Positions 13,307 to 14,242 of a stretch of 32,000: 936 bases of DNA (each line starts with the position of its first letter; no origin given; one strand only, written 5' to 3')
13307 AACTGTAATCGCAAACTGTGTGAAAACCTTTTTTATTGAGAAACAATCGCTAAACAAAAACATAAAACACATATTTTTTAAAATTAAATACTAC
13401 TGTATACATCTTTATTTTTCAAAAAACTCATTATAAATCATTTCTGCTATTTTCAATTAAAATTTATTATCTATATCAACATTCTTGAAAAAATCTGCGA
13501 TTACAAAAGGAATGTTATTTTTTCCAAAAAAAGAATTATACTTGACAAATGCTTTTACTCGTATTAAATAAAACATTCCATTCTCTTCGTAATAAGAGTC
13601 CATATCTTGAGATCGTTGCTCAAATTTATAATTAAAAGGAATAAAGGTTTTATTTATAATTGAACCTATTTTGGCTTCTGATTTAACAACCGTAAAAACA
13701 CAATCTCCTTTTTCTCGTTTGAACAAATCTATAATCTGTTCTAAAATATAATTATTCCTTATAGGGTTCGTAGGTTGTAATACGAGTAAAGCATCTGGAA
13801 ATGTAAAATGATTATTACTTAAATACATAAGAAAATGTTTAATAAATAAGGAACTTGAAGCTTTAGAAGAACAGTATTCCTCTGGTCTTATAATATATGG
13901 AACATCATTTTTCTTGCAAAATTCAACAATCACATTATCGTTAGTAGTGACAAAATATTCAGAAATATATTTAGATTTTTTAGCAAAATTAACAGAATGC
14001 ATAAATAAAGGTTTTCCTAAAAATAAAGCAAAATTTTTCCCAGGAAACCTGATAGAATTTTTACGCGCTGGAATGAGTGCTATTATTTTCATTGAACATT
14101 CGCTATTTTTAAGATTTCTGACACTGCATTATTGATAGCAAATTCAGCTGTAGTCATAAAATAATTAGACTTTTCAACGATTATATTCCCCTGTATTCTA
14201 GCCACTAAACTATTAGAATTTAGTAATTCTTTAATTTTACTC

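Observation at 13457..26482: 13-kb single-strand locus: multi-precursor, Cys-rich GG-leader peptides with in-cis oxidative-folding machinery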

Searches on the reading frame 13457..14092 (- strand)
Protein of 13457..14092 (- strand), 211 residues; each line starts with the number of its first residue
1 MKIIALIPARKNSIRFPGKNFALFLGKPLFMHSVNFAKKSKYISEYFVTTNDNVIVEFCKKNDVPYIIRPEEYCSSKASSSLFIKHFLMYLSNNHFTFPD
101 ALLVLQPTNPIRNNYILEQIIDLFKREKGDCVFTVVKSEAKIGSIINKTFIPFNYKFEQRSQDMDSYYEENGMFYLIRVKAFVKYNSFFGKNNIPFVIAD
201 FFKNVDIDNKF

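Call 4: search_protein_families(library=pfam, proteins=[window:13457-14092:-], max_evalue=0.01)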
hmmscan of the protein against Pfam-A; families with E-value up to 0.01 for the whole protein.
window:13457-14092:- (211 aa): 2 families
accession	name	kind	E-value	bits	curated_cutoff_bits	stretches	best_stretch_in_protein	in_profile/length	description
PF02348.25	CTP_transf_3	-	1.3e-14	55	22.6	1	4-136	1-127/217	Cytidylyltransferase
PF25264.1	DUF7864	-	0.0034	17.5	27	0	26-72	17-64/182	Domain of unknown function (DUF7864)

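Call 52: search_protein_families(library=ncbifam, proteins=[window:13457-14092:-], max_evalue=1)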
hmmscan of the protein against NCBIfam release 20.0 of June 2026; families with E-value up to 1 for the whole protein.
window:13457-14092:- (211 aa): 7 families
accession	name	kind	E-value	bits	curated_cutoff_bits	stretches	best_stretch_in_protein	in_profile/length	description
TIGR03584.1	PseF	equivalog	3e-29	102.2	205.7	1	4-208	1-208/222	pseudaminic acid cytidylyltransferase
NF003952.0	PRK05450.1-5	subfamily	6.9e-15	54.9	193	1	1-137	1-129/250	3-deoxy-manno-octulosonate cytidylyltransferase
NF003950.0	PRK05450.1-3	subfamily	1.5e-11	44.1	234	1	1-145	1-132/248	3-deoxy-manno-octulosonate cytidylyltransferase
NF009905.0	PRK13368.1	subfamily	1.7e-11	44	255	1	1-132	1-122/243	3-deoxy-manno-octulosonate cytidylyltransferase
TIGR00466.1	kdsB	equivalog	1.2e-07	31.4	155.2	1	1-122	1-114/241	3-deoxy-manno-octulosonate cytidylyltransferase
NF003948.0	PRK05450.1-1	equivalog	1.9e-06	27.3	281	1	1-74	4-76/248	3-deoxy-manno-octulosonate cytidylyltransferase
NF005151.0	PRK06630.1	equivalog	0.012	16.1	144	1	144-194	2-52/99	hypothetical protein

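Call 78: search_protein_families(library=padloc, proteins=[window:13457-14092:-], max_evalue=0.01)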
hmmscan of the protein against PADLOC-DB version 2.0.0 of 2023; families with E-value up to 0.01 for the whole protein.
window:13457-14092:- (211 aa): 0 families
